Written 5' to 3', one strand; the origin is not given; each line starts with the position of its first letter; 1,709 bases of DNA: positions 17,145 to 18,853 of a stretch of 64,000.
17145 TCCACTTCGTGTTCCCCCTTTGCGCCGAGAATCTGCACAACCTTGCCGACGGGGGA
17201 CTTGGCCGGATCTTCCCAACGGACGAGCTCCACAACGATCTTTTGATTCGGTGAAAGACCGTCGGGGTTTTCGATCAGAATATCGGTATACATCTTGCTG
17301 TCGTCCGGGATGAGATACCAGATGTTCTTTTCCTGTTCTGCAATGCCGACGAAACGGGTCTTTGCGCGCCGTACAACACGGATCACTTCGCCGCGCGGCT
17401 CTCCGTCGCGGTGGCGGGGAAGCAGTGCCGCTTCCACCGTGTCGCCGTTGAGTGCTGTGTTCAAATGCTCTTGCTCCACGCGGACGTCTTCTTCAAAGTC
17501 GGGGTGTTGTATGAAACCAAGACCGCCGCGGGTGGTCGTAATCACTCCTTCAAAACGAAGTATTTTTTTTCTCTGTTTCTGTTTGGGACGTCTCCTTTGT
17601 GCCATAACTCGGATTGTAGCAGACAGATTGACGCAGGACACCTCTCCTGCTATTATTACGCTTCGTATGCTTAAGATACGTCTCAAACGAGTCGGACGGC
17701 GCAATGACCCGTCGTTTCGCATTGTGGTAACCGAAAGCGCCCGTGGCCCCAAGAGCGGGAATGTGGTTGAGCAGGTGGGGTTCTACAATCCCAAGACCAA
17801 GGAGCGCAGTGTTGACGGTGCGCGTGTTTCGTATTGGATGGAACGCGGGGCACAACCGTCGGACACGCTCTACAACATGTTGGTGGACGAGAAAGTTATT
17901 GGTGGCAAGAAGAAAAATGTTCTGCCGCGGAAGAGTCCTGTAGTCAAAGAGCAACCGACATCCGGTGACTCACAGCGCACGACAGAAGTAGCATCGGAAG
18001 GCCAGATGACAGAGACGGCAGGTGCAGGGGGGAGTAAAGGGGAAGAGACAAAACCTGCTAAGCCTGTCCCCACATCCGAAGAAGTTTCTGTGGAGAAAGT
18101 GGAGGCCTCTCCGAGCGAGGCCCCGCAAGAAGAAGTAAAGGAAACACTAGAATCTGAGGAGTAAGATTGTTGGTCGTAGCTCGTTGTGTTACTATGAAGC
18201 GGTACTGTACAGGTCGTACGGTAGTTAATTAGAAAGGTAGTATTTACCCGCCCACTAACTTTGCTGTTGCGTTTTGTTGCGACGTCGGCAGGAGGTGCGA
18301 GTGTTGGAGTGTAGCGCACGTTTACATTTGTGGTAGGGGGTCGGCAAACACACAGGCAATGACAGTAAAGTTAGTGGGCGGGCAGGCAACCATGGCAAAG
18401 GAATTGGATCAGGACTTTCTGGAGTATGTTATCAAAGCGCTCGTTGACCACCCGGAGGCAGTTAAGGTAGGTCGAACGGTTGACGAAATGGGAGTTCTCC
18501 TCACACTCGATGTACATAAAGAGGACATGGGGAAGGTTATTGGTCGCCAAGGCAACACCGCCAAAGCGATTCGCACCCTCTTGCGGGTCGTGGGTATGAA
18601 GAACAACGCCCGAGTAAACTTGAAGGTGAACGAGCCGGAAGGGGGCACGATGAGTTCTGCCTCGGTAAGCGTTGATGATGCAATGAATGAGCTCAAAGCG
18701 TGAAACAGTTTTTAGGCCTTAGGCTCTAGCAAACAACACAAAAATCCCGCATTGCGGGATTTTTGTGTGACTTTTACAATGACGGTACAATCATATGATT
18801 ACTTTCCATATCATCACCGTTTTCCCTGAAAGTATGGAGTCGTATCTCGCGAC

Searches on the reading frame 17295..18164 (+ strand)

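Call 9: search_protein_families(library=pfam, proteins=[window:17295-18164:+])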
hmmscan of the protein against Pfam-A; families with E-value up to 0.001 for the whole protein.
window:17295-18164:+ (289 aa): 1 family
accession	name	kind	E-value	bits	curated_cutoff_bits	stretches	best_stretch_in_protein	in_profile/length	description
PF00886.24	Ribosomal_S16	-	1.8e-16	60.2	27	1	132-189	1-62/62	Ribosomal protein S16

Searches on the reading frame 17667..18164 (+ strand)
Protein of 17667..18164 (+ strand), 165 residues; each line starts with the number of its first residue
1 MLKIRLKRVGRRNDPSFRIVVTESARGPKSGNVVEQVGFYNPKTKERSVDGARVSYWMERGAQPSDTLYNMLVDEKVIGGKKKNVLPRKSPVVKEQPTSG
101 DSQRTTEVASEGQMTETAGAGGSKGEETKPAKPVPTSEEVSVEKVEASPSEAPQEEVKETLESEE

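Call 43: search_solved_structures(query=window:17667-18164:+, show_alignments=1, max_evalue=0.00001)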
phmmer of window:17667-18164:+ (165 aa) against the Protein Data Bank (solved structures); distinct sequences matched with E-value up to 0.00001: 60.
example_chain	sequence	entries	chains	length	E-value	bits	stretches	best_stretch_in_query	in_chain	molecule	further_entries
5nd8_p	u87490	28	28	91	5e-15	59.3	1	2-78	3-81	30S ribosomal protein S16 | Small ribosomal subunit protein bS16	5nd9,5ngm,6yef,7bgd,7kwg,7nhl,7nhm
5li0_p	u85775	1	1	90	5e-15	59.3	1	2-78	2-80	30S ribosomal protein S16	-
6fxc_Ap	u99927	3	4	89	5e-15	59.3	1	2-78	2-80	30S ribosomal protein S16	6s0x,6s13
5tcu_S7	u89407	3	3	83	5.2e-15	59.3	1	2-77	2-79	30S ribosomal protein S16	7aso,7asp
5t7v_S7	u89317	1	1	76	2.4e-14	57.1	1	2-72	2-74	30S ribosomal protein S16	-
3j9w_AP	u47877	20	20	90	5.6e-14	55.9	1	2-76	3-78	30S ribosomal protein bS16 | 30S ribosomal protein S16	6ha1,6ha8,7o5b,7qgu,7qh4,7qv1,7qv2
5njt_P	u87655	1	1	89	5.6e-14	55.9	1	2-76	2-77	30S ribosomal protein S16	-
6htq_p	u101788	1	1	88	5.6e-14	55.9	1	2-76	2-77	30S ribosomal protein S16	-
7nhk_q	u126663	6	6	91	6.9e-14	55.6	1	2-78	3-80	30S ribosomal protein S16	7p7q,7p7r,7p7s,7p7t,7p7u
6o8w_p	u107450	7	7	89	7.2e-14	55.6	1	2-78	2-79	30S ribosomal protein S16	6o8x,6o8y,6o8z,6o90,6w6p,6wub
7nhn_q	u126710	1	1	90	1.6e-13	54.5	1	2-77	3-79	30S ribosomal protein S16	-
4zer_1p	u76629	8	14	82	2.2e-13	54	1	1-72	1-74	30S ribosomal protein S16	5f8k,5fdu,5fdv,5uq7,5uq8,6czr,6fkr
4gkj_P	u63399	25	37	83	2.2e-13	54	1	1-72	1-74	30S ribosomal protein S16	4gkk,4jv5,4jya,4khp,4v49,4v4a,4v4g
4yhh_P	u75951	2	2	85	2.2e-13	54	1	1-73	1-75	30S ribosomal protein S16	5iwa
4k0k_P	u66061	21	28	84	2.2e-13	54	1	1-72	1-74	30S ribosomal protein S16 | RIBOSOMAL PROTEIN S16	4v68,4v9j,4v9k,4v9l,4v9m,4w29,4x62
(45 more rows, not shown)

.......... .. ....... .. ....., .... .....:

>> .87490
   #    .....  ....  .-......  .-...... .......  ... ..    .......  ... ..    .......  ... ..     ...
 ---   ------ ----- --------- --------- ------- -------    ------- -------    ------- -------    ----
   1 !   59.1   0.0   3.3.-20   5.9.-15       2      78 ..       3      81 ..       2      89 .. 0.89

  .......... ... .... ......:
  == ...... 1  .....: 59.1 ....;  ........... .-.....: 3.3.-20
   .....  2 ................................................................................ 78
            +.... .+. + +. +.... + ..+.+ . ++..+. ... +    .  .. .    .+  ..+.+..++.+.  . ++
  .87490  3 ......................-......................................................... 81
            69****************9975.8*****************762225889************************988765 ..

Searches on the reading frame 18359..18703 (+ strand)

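Call 9: search_protein_families(library=pfam, proteins=[window:18359-18703:+])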
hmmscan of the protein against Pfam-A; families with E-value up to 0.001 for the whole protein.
window:18359-18703:+ (114 aa): 1 family
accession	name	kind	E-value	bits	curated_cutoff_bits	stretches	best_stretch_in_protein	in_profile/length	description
PF13083.13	KH_KhpA-B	-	1.3e-22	79.9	32.1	1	18-90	1-73/73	KhpA/KhpB, KH domain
